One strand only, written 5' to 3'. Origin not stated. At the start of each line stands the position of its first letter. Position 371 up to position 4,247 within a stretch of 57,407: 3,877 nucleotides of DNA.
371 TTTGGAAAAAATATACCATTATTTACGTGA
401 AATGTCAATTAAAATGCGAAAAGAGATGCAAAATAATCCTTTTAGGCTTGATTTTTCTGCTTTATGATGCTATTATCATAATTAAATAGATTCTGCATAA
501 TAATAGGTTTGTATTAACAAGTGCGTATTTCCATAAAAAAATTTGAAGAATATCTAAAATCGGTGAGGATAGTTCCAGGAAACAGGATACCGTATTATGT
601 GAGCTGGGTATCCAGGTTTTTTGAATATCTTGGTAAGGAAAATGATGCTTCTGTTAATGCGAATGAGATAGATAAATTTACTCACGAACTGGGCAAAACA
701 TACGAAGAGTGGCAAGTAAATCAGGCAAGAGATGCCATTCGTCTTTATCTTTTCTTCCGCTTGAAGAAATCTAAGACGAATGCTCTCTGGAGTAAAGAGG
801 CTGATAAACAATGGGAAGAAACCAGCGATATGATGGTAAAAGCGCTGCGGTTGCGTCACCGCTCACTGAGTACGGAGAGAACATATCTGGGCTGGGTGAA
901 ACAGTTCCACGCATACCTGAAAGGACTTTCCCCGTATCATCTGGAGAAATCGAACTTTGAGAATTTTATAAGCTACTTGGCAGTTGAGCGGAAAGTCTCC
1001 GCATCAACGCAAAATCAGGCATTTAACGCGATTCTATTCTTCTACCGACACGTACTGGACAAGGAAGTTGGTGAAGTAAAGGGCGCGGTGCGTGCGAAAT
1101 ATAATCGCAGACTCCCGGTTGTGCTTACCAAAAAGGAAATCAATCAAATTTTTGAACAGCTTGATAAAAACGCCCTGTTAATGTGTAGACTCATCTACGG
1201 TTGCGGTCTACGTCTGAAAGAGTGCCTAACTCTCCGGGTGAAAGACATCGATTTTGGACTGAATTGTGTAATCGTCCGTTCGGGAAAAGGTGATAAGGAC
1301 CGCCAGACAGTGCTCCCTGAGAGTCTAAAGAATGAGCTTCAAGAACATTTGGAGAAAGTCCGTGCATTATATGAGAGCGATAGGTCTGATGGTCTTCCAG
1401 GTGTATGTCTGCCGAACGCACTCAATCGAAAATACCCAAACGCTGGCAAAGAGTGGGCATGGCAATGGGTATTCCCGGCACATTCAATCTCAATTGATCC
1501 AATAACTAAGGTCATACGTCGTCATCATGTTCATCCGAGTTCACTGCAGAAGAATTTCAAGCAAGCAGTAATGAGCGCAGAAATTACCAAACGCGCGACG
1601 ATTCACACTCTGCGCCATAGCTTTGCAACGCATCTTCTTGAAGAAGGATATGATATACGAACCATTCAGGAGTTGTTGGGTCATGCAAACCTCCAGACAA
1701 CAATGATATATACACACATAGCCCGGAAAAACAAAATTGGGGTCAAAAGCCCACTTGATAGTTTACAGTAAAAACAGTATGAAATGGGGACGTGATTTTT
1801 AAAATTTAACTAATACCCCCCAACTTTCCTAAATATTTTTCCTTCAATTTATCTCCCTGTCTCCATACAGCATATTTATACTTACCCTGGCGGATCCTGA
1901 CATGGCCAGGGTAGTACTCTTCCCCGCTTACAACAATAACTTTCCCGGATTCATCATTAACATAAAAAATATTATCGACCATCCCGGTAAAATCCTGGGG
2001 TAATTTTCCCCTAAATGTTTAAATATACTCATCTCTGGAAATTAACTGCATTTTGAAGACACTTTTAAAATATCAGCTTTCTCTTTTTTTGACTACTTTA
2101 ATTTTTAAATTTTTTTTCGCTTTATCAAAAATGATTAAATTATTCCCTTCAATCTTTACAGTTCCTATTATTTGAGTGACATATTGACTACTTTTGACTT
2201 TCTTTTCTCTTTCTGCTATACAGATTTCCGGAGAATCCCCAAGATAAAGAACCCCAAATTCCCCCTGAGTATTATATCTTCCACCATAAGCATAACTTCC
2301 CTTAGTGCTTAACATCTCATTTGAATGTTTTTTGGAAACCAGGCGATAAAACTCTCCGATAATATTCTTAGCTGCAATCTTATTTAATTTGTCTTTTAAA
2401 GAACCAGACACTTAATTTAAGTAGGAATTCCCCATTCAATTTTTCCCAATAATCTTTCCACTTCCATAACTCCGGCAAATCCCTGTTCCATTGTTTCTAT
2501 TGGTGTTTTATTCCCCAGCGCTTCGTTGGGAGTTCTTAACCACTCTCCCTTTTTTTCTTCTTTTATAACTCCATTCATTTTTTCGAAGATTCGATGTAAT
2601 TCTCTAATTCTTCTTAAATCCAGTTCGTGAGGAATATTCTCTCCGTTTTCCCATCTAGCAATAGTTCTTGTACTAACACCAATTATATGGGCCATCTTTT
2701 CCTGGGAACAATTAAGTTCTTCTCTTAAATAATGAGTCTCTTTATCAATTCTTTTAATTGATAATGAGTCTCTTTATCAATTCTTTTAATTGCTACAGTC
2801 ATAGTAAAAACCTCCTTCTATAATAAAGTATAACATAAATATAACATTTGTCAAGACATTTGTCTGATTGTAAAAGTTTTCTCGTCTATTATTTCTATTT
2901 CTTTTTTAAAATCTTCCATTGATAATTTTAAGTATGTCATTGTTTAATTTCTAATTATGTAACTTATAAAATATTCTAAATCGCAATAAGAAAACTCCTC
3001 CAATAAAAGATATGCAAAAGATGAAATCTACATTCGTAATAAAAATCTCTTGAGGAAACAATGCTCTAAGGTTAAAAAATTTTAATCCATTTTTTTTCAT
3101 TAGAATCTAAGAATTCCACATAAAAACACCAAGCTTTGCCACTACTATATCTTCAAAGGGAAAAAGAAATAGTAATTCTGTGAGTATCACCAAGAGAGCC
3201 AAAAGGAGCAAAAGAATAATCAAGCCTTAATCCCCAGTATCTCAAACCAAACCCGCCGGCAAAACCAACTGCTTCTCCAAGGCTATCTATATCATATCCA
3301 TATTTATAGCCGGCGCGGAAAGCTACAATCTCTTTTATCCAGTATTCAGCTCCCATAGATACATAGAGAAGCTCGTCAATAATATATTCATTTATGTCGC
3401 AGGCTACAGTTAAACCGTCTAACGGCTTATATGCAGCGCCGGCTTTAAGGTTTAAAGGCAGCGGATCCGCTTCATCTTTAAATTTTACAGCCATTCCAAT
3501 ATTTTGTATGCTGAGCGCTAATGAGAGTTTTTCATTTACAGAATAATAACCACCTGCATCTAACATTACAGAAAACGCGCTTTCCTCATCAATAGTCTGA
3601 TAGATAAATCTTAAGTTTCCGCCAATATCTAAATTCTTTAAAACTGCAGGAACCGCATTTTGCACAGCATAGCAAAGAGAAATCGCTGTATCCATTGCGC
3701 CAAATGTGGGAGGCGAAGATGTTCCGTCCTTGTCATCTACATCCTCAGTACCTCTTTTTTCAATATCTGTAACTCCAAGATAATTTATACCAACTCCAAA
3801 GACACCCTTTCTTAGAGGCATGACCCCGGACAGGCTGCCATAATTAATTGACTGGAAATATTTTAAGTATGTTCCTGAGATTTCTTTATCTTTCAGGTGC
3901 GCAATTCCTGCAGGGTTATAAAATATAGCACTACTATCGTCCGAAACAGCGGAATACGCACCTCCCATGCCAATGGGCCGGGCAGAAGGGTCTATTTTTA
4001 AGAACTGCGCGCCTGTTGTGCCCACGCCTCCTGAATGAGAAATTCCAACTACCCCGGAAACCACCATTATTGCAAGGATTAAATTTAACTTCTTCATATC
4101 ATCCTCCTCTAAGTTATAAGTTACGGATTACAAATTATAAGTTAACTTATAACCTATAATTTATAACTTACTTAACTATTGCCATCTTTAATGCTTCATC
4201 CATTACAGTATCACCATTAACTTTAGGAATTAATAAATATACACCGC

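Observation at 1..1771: Integron platform at the left edge: an intact IntI divergent from a promoter-proximal TIR-domain gene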

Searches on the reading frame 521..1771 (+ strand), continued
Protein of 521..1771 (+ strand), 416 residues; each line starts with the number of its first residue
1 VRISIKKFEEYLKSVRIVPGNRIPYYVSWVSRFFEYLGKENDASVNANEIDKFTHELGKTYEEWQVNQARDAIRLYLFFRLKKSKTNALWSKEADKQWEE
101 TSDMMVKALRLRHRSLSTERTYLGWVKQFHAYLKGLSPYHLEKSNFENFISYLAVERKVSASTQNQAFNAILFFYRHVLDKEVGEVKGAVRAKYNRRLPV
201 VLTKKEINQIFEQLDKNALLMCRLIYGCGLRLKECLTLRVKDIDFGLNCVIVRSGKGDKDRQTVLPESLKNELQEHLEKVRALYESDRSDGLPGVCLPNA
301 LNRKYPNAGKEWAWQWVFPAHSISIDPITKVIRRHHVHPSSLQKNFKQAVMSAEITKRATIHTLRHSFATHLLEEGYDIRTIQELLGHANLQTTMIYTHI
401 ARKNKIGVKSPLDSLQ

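Call 78: search_solved_structures(query=window:521-1768:+, max_evalue=1e-10, show_alignments=1)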
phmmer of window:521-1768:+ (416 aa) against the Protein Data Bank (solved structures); distinct sequences matched with E-value up to 1e-10: 7.
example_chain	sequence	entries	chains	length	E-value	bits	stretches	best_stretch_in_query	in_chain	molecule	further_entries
2a3v_A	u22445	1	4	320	7.9e-74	252.2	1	109-414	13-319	site-specific recombinase IntI4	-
4a8e_A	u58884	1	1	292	2.1e-31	112.5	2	99-279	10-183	PROBABLE TYROSINE RECOMBINASE XERC-LIKE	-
5hxy_A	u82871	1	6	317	1.4e-27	100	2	109-278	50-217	Tyrosine recombinase XerA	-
1a0p_A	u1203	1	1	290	9.4e-18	67.6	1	322-403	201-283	SITE-SPECIFIC RECOMBINASE XERD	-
5dcf_A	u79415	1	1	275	3e-17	65.9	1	322-403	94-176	Tyrosine recombinase XerD,DNA translocase FtsK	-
5jjv_A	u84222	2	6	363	4.4e-13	52.2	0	358-403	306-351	Tyrosine recombinase XerH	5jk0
9i5v_14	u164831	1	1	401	4.8e-13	52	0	354-401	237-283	Ribosome-associated translation inhibitor RaiA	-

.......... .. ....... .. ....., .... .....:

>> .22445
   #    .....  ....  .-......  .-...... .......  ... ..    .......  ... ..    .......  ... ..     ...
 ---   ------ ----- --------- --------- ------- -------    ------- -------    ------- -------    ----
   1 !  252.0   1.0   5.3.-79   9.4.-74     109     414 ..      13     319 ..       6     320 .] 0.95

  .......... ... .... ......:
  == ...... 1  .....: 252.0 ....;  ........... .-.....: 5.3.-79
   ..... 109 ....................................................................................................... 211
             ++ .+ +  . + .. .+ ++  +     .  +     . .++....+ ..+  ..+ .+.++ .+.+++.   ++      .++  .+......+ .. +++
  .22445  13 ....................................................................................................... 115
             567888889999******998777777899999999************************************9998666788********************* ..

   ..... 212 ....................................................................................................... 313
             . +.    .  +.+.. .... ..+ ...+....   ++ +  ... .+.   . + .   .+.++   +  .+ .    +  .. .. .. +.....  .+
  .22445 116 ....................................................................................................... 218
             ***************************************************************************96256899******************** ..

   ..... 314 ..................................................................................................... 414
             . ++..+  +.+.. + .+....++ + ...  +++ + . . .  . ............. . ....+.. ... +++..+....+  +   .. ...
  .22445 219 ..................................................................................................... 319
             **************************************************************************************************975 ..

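Call 81: fold_search(model_id=the predicted structure, library=pdb)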
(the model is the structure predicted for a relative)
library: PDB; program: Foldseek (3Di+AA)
matches with E <= 10: 169; with E <= 0.001: 60
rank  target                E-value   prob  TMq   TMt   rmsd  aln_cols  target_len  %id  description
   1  2a3v_C                1.0e-21  1.00  0.58  0.74   7.4       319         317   40  Structural basis for broad DNA-specificity in integron recombination (released 2006-05-02)
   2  2a3v_A                1.3e-21  1.00  0.58  0.75   7.3       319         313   39  Structural basis for broad DNA-specificity in integron recombination (released 2006-05-02)
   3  2a3v_B                6.3e-21  1.00  0.60  0.76   7.5       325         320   39  Structural basis for broad DNA-specificity in integron recombination (released 2006-05-02)
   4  5hxy_A                3.4e-11  1.00  0.35  0.51  14.3       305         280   26  Crystal structure of XerA recombinase (released 2017-02-01)
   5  5hxy_D                8.5e-11  1.00  0.34  0.51  14.8       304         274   26  Crystal structure of XerA recombinase (released 2017-02-01)
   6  4a8e                  2.9e-10  1.00  0.33  0.51  10.4       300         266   29  The structure of a dimeric Xer recombinase from archaea (released 2012-12-05)
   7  5hxy_B                5.3e-10  1.00  0.35  0.51  14.4       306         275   25  Crystal structure of XerA recombinase (released 2017-02-01)
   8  5hxy_F                1.1e-09  1.00  0.33  0.50  14.2       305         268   26  Crystal structure of XerA recombinase (released 2017-02-01)
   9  5hxy_C                3.0e-09  1.00  0.34  0.50  14.3       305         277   25  Crystal structure of XerA recombinase (released 2017-02-01)
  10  5jk0_B                1.1e-07  1.00  0.44  0.52  13.7       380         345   20  Crystal structure of XerH site-specific recombinase bound to difH substrate: pre-cleavage complex (released 2016-12-28)
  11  5jk0_C                1.4e-07  1.00  0.45  0.52  11.5       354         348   20  Crystal structure of XerH site-specific recombinase bound to difH substrate: pre-cleavage complex (released 2016-12-28)
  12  5jk0_A                1.5e-07  1.00  0.45  0.53  12.0       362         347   21  Crystal structure of XerH site-specific recombinase bound to difH substrate: pre-cleavage complex (released 2016-12-28)
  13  5jjv_A                1.5e-07  1.00  0.46  0.53  10.7       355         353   20  Crystal structure of XerH site-specific recombinase bound to palindromic difH substrate: post-cleavage complex (released 2016-12-28)
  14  5jjv_B                1.9e-07  1.00  0.46  0.52  11.6       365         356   21  Crystal structure of XerH site-specific recombinase bound to palindromic difH substrate: post-cleavage complex (released 2016-12-28)
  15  5vfz                  1.9e-07  1.00  0.30  0.43  14.6       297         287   20  Integrase from mycobacterium phage Brujita (released 2018-04-18)
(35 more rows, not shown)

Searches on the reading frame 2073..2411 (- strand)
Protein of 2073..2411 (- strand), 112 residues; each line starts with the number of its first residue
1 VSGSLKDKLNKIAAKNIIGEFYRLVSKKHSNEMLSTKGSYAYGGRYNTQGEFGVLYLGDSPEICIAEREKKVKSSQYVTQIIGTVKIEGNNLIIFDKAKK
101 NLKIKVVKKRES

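Call 4: search_protein_families(library=pfam, proteins=[window:2073-2411:-], max_evalue=0.01)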
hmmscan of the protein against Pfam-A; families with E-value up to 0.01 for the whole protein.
window:2073-2411:- (112 aa): 1 family
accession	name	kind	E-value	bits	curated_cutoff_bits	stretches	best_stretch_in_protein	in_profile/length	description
PF08808.17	RES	-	4.5e-08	33.7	23.2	1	21-68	2-48/157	RES domain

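Call 5: search_protein_families(library=ncbifam, proteins=[window:2073-2411:-], max_evalue=0.01)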
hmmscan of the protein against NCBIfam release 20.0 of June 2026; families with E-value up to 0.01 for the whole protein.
window:2073-2411:- (112 aa): 1 family
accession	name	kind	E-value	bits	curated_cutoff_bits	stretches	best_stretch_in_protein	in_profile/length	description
NF049844.1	Res_ParT_toxin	subfamily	3e-08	33.6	110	1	22-85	1-63/147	type II RES/Xre toxin-antitoxin system toxin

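Call 38: search_protein_families(library=padloc, proteins=[window:2073-2411:-], max_evalue=0.01)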
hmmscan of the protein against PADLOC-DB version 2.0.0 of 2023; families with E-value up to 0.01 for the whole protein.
window:2073-2411:- (112 aa): 0 families

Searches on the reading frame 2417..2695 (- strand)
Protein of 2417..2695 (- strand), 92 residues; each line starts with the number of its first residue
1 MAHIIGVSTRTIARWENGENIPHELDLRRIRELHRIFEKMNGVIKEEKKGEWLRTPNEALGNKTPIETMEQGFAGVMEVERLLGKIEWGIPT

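Call 4: search_protein_families(library=pfam, proteins=[window:2417-2695:-], max_evalue=0.01)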
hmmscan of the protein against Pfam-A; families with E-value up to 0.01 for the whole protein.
window:2417-2695:- (92 aa): 2 families
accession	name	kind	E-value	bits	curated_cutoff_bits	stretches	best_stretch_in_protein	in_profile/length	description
PF09722.15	Xre_MbcA_ParS_C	-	1.1e-12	48.2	24.5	1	46-89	9-51/51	Antitoxin Xre/MbcA/ParS C-terminal toxin-binding domain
PF01381.28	HTH_3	-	7.5e-05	23.1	23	1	2-30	16-44/55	Helix-turn-helix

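Call 5: search_protein_families(library=ncbifam, proteins=[window:2417-2695:-], max_evalue=0.01)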
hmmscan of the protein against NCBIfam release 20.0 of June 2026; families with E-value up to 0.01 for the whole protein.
window:2417-2695:- (92 aa): 4 families
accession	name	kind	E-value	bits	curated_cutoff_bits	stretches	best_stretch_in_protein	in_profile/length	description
NF049845.1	Xre_ParS_antitoxin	subfamily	3.1e-14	53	90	1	2-91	22-111/112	type II RES/Xre toxin-antitoxin system antitoxin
TIGR02293.1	TAS_TIGR02293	hypoth_equivalog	2e-09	37.3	57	1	2-90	43-131/133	putative toxin-antitoxin system antitoxin component, TIGR02293 family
NF041951.1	phage_RstR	subfamily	0.008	16.4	80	0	1-32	21-52/108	RstR family transcriptional repressor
NF040522.1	VC1465_fam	subfamily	0.0081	16.2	70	0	2-23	16-38/111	VC1465 family Xer recombination activation factor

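Call 38: search_protein_families(library=padloc, proteins=[window:2417-2695:-], max_evalue=0.01)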
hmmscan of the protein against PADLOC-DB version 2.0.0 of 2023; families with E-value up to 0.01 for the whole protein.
window:2417-2695:- (92 aa): 2 families
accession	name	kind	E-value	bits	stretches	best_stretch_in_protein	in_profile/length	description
PDLC03951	RmrA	-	0.00079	16.5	1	2-55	28-83/400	-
PDLC03956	RmrA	-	0.0065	13.6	1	1-33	28-60/399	-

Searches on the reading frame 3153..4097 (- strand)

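Call 49: search_protein_families(library=pfam, proteins=[window:3153-4094:-], max_evalue=0.00001)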
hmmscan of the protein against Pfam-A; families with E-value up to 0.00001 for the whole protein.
window:3153-4094:- (313 aa): 2 families
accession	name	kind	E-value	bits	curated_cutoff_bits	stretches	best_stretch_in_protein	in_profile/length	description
PF19572.5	PorV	-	3.8e-08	33.6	27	1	24-223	8-218/243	Type IX secretion system protein PorV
PF03349.22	Toluene_X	-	1.5e-06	27.4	29.7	0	42-210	22-174/421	Outer membrane protein transport protein (OMPP1/FadL/TodX)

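Call 62: search_protein_families(library=padloc, proteins=[L090:11238-11429:+, L090:11486-11944:+], max_evalue=0.001)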
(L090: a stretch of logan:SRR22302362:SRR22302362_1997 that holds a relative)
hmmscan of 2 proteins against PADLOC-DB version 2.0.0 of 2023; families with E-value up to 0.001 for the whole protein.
L090:11238-11429:+ (64 aa): 0 families

L090:11486-11944:+ (153 aa): 0 families

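Call 87: search_protein_families(library=pfam, proteins=[L093:6427-6777:+, L090:11486-11944:+, L090:11238-11429:+], max_evalue=0.01)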
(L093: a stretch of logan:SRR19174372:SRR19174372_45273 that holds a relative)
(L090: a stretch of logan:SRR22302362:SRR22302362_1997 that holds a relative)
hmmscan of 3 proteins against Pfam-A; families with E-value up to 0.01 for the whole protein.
L093:6427-6777:+ (117 aa): 8 families
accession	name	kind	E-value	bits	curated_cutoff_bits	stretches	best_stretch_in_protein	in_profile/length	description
PF09722.15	Xre_MbcA_ParS_C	-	5.4e-12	45.9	24.5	1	76-114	14-51/51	Antitoxin Xre/MbcA/ParS C-terminal toxin-binding domain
PF01381.28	HTH_3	-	1.3e-09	38.4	23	1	14-55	3-44/55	Helix-turn-helix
PF12844.13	HTH_19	-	5.5e-06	26.6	30.2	1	15-58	7-50/64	Helix-turn-helix domain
PF13560.12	HTH_31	-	9.2e-06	26.3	27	1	15-58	9-53/64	Helix-turn-helix domain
PF20432.4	Xre-like-HTH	-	0.00037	21.2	25.8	1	16-42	19-44/63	Antitoxin Xre-like helix-turn-helix domain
PF15731.11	MqsA_antitoxin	-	0.0025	18.4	30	1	13-61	75-123/131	Antitoxin component of bacterial toxin-antitoxin system, MqsA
PF14590.12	DUF4447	-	0.0027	18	27.2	1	11-64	11-64/166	Domain of unknown function (DUF4447)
PF14549.12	P22_Cro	-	0.0086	16.3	30.2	0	22-50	11-37/60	DNA-binding transcriptional regulator Cro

L090:11486-11944:+ (153 aa): 1 family
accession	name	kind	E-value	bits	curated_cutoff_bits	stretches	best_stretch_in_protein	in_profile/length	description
PF03264.19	Cytochrom_NNT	-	8.6e-05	22.8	24.1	1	56-131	47-119/174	NapC/NirT cytochrome c family, N-terminal region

L090:11238-11429:+ (64 aa): 1 family
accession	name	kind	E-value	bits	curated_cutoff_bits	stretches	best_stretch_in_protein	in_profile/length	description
PF10047.15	DUF2281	-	5.3e-06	27.4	26.5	1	7-38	2-33/64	Protein of unknown function (DUF2281)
